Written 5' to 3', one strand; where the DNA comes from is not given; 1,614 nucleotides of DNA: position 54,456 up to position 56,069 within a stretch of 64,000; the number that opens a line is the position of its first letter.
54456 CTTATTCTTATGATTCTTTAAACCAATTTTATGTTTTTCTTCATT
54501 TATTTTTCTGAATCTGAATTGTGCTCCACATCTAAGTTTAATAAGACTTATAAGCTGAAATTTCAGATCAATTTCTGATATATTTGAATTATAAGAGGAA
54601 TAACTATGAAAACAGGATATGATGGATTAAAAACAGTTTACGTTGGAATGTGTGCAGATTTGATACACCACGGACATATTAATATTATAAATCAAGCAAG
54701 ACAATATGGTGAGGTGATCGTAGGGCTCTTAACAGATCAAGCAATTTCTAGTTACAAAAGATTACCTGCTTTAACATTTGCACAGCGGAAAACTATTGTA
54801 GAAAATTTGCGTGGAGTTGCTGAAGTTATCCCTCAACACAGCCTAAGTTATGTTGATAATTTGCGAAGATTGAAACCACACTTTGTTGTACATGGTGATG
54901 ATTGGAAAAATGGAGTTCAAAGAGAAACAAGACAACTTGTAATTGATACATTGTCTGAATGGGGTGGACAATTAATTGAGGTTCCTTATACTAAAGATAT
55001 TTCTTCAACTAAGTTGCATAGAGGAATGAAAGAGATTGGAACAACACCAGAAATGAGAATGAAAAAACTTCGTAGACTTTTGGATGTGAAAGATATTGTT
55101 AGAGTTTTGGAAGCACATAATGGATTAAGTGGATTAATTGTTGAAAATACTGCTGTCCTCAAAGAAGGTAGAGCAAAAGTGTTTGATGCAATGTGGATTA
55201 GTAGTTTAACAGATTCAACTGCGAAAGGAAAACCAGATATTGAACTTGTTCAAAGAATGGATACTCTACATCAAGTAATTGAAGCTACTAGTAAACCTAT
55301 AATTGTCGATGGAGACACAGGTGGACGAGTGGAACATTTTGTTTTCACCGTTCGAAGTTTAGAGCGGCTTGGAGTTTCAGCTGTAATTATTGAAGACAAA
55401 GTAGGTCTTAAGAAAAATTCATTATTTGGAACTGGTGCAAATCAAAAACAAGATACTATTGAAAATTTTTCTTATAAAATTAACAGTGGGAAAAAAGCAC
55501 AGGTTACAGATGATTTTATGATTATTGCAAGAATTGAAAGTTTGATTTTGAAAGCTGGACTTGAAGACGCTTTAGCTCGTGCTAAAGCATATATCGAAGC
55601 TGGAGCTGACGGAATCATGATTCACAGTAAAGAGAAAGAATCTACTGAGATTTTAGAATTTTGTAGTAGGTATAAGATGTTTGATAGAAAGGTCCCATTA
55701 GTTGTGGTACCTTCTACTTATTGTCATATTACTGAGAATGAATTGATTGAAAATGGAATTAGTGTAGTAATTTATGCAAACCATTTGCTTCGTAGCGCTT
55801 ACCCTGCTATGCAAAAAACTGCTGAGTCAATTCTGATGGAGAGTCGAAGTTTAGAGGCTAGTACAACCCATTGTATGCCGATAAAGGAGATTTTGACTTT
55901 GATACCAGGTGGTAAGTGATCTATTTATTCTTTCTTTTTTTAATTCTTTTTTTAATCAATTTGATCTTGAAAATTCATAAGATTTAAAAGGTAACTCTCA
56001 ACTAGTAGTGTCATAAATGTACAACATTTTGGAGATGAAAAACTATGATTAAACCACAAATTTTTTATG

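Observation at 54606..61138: Fom1-like cytidylyltransferase-PEP mutase fusion + Ppd + Fe-ADH beside two alkaline-phosphatase-superfamily genes: predicted phosphonate (2-hydroxyethylphosphonate) decoration of an archaeal surface glycan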

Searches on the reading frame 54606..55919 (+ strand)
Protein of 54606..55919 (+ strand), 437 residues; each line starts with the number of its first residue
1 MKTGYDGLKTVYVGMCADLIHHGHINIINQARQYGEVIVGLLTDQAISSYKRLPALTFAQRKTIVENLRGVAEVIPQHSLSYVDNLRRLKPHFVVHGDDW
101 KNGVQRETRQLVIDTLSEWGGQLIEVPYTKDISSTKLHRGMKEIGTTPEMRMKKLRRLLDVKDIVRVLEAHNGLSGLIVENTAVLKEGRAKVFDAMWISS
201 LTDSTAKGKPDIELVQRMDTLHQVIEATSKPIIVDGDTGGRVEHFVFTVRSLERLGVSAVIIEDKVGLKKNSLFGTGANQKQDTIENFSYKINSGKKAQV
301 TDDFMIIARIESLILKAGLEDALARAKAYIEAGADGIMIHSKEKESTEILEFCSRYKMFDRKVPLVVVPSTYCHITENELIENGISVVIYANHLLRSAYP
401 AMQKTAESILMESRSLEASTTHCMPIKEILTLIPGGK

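Call 3: search_protein_families(library=pfam, proteins=[window:54606-55919:+], max_evalue=0.01)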
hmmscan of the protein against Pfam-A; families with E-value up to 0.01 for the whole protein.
window:54606-55919:+ (437 aa): 2 families
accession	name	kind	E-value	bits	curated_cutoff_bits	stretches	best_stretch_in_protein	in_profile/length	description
PF13714.12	PEP_mutase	-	5.2e-55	187.1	31.5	1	155-410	1-240/240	Phosphoenolpyruvate phosphomutase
PF01467.32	CTP_transf_like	-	2.8e-13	50.7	21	1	16-137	5-130/133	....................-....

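Call 4: search_protein_families(library=ncbifam, proteins=[window:54606-55919:+], max_evalue=0.01)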
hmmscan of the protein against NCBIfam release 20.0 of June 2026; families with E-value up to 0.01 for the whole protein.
window:54606-55919:+ (437 aa): 12 families
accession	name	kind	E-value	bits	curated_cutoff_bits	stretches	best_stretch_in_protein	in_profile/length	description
TIGR02320.1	PEP_mutase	equivalog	3.9e-118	393.6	319.55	1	155-435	1-282/284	phosphoenolpyruvate mutase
TIGR02321.1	Pphn_pyruv_hyd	equivalog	2e-38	132.2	374.4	1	153-432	5-275/290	phosphonopyruvate hydrolase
TIGR02317.1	prpB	equivalog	2.6e-28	99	354.4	1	153-410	3-248/285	methylisocitrate lyase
NF008455.0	PRK11320.1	equivalog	4.7e-23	81.8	353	1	176-411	25-252/295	methylisocitrate lyase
TIGR02199.1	rfaE_dom_II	equivalog_domain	6.2e-16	58.5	181.5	1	8-139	11-140/144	D-glycero-beta-D-manno-heptose 1-phosphate adenylyltransferase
TIGR01518.1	g3p_cytidyltrns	equivalog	1.6e-12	47.7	165.4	1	17-139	7-123/125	glycerol-3-phosphate cytidylyltransferase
TIGR02319.1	CPEP_Pphonmut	equivalog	8.7e-12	44.9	420.05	1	153-341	6-186/294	carboxyvinyl-carboxyphosphonate phosphorylmutase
TIGR00125.1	cyt_tran_rel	domain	1.8e-11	44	27.7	1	11-71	2-62/65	adenylyltransferase/cytidyltransferase family protein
NF008454.0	PRK11316.1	equivalog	3.4e-08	32.5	521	1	9-140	341-470/475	bifunctional D-glycero-beta-D-manno-heptose-7-phosphate kinase/D-glycero-beta-D-manno-heptose 1-phosphate adenylyltransferase HldE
NF001985.0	PRK00777.1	subfamily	1e-07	32.1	104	1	9-67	5-64/157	pantetheine-phosphate adenylyltransferase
TIGR01768.1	GGGP-family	subfamily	0.00021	20.8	113.25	0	321-377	15-70/224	geranylgeranylglyceryl phosphate synthase family protein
NF002250.0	PRK01170.1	subfamily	0.0088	15.6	489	0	11-67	3-59/322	bifunctional pantetheine-phosphate adenylyltransferase/NTP phosphatase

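Call 5: find_encoding_contigs(protein=window:54606-55919:+, flank=10000, max_places=6)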
Protein window:54606-55919:+ (437 aa): 24 contigs read that carry it; 6 places shown.
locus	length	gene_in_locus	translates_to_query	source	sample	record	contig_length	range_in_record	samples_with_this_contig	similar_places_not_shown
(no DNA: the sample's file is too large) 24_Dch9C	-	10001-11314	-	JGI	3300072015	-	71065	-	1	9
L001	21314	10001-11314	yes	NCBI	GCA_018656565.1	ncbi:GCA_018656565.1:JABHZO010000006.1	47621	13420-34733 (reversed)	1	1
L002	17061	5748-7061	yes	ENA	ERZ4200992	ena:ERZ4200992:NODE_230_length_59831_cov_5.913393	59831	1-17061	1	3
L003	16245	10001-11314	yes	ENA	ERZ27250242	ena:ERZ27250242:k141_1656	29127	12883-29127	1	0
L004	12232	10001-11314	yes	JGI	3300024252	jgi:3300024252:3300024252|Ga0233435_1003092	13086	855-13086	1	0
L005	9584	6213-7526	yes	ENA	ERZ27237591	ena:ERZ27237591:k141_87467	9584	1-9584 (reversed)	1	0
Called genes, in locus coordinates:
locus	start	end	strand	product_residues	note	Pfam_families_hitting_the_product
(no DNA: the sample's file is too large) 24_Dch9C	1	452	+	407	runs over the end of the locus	PF08442:ATP-grasp_2, PF24948:Citrate_synth_N, PF16114:Citrate_bind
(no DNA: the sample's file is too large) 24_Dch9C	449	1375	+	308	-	PF02629:CoA_binding, PF13607:Succ_CoA_lig, PF00549:Ligase_CoA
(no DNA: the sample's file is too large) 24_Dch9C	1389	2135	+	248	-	PF00285:Citrate_synt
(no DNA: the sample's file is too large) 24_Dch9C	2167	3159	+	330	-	PF00953:Glycos_transf_4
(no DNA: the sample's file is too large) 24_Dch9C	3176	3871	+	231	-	PF00535:Glycos_transf_2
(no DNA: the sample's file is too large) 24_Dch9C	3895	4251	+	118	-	PF10066:DUF2304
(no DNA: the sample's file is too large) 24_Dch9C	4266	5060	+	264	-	PF01522:Polysacc_deac_1, PF11959:DUF3473 (faint)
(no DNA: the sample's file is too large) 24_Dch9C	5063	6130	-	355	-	PF02388:FemAB (faint), PF13480:Acetyltransf_6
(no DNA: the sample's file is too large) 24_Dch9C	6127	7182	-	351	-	PF01041:DegT_DnrJ_EryC1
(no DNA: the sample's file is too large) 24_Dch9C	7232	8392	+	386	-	PF13439:Glyco_transf_4, PF00534:Glycos_transf_1, PF13692:Glyco_trans_1_4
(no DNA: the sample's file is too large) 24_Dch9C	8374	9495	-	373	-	PF13477:Glyco_trans_4_2, PF13439:Glyco_transf_4, PF13579:Glyco_trans_4_4, PF20706:GT4-conflict, PF00534:Glycos_transf_1, PF13692:Glyco_trans_1_4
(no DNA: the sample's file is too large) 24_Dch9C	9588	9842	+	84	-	-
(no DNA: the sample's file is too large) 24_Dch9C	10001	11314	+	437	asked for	PF01467:CTP_transf_like, PF13714:PEP_mutase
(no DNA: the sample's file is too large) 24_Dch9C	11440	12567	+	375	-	PF02776:TPP_enzyme_N, PF02775:TPP_enzyme_C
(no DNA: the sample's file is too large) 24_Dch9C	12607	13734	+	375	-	PF00465:Fe-ADH, PF13685:Fe-ADH_2 (weak), PF25137:ADH_Fe_C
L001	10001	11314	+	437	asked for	PF01467:CTP_transf_like, PF13714:PEP_mutase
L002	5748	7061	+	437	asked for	PF01467:CTP_transf_like, PF13714:PEP_mutase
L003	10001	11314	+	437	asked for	PF01467:CTP_transf_like, PF13714:PEP_mutase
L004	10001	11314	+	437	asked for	PF01467:CTP_transf_like, PF13714:PEP_mutase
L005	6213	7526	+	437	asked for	PF01467:CTP_transf_like, PF13714:PEP_mutase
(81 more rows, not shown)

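Call 6: search_solved_structures(query=window:54606-55919:+, show_alignments=2)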
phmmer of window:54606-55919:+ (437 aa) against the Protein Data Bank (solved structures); distinct sequences matched with E-value up to 0.001: 20.
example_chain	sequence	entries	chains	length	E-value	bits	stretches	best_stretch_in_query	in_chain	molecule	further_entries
5x3d_A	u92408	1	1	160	6.4e-57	196.4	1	10-144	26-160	Phosphoenolpyruvate phosphomutase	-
5unc_A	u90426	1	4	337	9.2e-41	143.2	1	147-430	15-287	PHOSPHOENOLPYRUVATE PHOSPHOMUTASE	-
1m1b_A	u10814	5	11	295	2.9e-40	141.6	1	151-431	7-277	PHOSPHOENOLPYRUVATE PHOSPHOMUTASE | PROTEIN (PHOSPHOENOLPYRUVATE MUTASE)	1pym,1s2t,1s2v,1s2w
1s2u_A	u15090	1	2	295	5.1e-40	140.8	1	151-431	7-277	Phosphoenolpyruvate phosphomutase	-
2dua_A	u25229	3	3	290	5.6e-35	124.2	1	174-430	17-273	Phosphonopyruvate hydrolase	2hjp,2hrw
3elb_A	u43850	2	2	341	2.8e-16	62.6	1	11-105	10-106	Ethanolamine-phosphate cytidylyltransferase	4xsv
4iqd_A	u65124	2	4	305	5.4e-15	58.4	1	147-405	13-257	Carboxyvinyl-carboxyphosphonate phosphorylmutase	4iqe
6t4v_C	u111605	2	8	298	3.3e-13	52.5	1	180-411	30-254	2-methylisocitrate lyase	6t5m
1xg3_A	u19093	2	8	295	2.8e-12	49.4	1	178-339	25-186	Probable methylisocitrate lyase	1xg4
1o5q_A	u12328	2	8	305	3.1e-12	49.3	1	178-408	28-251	Probable methylisocitrate lyase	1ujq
3eoo_A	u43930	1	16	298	5.7e-12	48.4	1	186-367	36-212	Methylisocitrate lyase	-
1mum_A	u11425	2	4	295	6.7e-12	48.2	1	178-339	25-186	2-methylisocitrate lyase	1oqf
9hra_A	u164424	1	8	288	1.1e-11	47.4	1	192-413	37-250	2-methylisocitrate lyase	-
9hgk_A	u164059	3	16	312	1.4e-11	47.1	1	192-413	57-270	2-methylisocitrate lyase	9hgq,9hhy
9hgo_A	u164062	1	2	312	3.8e-11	45.7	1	192-413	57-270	2-methylisocitrate lyase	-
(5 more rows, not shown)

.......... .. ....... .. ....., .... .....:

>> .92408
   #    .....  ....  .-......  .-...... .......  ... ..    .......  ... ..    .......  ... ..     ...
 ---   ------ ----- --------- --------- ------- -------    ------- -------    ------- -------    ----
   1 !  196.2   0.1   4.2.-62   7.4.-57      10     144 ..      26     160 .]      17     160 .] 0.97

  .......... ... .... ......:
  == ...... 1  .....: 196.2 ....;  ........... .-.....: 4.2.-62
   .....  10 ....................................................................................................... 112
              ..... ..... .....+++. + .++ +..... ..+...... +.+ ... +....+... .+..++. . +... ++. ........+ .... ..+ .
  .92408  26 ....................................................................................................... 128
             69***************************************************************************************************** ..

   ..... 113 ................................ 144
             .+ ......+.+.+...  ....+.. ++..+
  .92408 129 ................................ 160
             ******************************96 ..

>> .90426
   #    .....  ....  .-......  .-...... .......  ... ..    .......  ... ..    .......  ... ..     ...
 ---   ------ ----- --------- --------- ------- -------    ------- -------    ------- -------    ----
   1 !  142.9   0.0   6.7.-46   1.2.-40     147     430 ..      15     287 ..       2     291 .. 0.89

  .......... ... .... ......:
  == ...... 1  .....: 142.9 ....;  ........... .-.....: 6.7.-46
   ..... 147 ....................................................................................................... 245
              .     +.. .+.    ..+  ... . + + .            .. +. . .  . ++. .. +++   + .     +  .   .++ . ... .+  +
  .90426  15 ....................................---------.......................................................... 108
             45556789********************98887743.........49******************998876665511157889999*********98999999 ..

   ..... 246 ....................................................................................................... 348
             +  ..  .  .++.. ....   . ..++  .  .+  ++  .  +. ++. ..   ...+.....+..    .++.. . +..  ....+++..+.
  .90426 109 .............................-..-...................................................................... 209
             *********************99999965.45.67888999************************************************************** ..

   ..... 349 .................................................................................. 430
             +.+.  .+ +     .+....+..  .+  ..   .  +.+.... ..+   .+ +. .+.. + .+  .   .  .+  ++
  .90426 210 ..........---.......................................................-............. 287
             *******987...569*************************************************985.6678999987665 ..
